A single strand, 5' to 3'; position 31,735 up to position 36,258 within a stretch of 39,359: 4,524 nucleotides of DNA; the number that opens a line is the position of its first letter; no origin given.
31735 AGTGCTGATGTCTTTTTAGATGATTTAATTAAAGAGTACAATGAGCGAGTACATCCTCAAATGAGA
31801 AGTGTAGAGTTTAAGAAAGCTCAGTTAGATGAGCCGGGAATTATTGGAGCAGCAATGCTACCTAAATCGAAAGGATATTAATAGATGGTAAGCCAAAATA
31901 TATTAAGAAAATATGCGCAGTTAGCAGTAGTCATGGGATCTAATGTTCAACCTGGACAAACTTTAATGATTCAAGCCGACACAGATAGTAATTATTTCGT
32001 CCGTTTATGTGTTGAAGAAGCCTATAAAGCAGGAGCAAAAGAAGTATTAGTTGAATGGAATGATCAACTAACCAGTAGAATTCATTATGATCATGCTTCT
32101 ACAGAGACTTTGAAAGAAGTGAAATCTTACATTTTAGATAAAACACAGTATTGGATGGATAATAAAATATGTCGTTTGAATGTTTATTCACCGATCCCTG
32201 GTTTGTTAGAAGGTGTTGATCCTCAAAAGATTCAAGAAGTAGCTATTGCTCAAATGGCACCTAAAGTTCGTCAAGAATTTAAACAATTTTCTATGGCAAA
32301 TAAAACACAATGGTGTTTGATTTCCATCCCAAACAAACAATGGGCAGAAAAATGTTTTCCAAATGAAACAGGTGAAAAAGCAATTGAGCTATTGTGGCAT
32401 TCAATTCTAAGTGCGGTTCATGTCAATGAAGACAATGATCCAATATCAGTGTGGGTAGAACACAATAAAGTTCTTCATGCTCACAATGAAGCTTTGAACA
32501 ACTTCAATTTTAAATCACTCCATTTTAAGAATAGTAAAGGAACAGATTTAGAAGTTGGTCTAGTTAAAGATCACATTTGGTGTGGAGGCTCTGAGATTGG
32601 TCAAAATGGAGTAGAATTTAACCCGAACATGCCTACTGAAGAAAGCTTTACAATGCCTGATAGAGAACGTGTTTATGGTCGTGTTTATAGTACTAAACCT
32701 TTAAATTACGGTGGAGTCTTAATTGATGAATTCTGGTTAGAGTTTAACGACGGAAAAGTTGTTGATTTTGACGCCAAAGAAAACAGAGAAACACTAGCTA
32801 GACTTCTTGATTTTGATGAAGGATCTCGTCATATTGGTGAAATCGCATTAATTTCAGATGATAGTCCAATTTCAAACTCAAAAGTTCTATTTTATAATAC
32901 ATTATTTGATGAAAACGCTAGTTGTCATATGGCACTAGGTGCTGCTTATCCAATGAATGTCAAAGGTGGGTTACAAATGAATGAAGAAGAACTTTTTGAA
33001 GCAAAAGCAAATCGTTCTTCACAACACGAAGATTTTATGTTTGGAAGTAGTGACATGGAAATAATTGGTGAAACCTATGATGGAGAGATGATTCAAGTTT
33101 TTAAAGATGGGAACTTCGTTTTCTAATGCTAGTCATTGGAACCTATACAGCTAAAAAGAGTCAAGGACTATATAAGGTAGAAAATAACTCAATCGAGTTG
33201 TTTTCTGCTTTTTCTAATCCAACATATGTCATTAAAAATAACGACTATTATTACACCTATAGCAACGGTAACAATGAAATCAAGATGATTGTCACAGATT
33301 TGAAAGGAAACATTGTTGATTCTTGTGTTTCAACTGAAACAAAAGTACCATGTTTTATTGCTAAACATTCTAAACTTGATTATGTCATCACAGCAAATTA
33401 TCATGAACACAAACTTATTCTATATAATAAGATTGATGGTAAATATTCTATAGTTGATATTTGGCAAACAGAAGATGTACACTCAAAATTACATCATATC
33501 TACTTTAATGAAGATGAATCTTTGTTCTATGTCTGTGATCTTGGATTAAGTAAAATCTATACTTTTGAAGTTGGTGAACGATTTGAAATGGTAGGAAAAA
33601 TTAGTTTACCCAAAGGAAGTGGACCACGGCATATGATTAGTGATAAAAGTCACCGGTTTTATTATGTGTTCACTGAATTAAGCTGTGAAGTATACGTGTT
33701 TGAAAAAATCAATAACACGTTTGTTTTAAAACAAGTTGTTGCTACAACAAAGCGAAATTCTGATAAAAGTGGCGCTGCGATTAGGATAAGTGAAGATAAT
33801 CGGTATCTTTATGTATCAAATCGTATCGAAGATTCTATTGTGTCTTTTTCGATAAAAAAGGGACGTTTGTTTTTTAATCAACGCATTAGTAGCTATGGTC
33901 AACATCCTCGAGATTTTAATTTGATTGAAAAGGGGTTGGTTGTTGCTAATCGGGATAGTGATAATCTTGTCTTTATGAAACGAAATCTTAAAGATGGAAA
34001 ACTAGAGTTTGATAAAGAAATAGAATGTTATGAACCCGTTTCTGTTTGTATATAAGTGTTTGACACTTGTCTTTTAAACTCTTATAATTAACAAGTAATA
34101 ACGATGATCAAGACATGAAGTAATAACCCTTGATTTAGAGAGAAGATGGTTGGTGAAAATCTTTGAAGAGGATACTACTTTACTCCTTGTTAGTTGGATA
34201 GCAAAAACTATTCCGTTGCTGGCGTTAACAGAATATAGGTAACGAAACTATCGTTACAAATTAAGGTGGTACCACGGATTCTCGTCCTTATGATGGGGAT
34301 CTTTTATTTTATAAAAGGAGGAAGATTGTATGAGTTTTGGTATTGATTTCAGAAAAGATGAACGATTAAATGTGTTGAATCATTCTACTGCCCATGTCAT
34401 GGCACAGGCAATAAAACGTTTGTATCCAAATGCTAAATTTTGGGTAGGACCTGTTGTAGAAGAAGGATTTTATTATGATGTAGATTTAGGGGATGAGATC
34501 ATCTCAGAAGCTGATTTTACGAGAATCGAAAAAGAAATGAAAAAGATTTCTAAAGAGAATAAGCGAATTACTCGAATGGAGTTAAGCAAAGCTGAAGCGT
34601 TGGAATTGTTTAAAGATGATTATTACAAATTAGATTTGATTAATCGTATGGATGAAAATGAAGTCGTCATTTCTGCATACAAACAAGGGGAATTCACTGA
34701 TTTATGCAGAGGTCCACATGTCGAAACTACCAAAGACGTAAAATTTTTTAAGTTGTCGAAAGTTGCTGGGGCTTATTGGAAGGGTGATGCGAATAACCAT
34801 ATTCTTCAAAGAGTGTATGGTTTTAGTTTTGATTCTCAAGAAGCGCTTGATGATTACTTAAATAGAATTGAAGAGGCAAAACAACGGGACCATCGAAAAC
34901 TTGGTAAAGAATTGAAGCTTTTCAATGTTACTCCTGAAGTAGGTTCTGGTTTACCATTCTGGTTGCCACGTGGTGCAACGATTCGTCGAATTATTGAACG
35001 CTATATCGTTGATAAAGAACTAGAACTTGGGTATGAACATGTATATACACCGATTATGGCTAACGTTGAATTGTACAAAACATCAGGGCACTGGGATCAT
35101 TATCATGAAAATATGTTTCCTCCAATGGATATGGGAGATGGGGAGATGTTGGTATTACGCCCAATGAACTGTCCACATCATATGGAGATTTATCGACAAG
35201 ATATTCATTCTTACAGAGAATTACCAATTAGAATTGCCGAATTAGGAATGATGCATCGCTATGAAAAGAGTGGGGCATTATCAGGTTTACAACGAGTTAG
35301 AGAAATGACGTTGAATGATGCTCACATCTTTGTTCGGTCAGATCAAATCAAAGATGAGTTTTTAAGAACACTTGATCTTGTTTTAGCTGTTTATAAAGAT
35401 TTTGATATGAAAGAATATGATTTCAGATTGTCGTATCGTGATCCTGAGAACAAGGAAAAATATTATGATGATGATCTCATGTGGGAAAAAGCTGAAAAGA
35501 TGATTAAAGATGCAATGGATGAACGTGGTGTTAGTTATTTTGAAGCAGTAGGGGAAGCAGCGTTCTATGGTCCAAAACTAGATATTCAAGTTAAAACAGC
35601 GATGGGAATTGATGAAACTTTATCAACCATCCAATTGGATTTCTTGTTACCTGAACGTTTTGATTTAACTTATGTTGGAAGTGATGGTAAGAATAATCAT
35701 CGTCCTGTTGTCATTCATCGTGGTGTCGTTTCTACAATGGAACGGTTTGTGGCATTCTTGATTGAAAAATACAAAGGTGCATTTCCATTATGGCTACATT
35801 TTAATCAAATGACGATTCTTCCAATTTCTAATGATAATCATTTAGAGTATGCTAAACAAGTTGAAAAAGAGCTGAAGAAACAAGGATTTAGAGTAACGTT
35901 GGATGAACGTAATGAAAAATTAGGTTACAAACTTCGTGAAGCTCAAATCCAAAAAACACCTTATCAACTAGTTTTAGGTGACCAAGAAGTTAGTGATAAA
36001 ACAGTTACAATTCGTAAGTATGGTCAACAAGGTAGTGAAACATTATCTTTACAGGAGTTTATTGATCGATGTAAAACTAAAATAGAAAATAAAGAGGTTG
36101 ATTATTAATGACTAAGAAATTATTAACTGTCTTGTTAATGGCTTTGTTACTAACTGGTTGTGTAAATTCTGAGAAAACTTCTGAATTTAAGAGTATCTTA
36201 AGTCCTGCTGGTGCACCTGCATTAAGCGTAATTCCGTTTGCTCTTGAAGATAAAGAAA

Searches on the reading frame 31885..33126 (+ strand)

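Call 42: search_protein_families(library=pfam, proteins=[window:31885-33126:+], max_evalue=0.001)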
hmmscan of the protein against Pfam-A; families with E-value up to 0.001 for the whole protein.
window:31885-33126:+ (413 aa): 1 family
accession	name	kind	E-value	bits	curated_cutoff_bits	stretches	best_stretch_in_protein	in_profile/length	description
PF02073.20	Peptidase_M29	-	2.7e-152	507.7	27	1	4-411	2-406/406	Thermophilic metalloprotease (M29)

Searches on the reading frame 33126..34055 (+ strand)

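Call 42: search_protein_families(library=pfam, proteins=[window:33126-34055:+], max_evalue=0.001)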
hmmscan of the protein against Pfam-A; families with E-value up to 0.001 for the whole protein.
window:33126-34055:+ (309 aa): 1 family
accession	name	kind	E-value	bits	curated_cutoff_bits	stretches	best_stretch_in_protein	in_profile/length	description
PF10282.15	Lactonase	-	3.5e-57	194.6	21.7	1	2-307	2-342/344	Lactonase, 7-bladed beta-propeller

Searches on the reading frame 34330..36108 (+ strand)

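Call 42: search_protein_families(library=pfam, proteins=[window:34330-36108:+], max_evalue=0.001)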
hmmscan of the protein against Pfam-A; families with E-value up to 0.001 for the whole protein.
window:34330-36108:+ (592 aa): 3 families
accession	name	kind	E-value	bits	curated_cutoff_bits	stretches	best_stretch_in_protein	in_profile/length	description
PF00587.30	tRNA-synt_2b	-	4.7e-37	128.2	29.3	1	271-481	8-179/179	tRNA synthetase class II core domain (G, H, P, S and T)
PF03129.25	HGTP_anticodon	-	7.3e-24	84.2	21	1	493-583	1-93/94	Anticodon binding domain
PF07973.19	tRNA_SAD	-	5.6e-13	49.1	24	1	115-163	2-44/44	Threonyl and Alanyl tRNA synthetase second additional domain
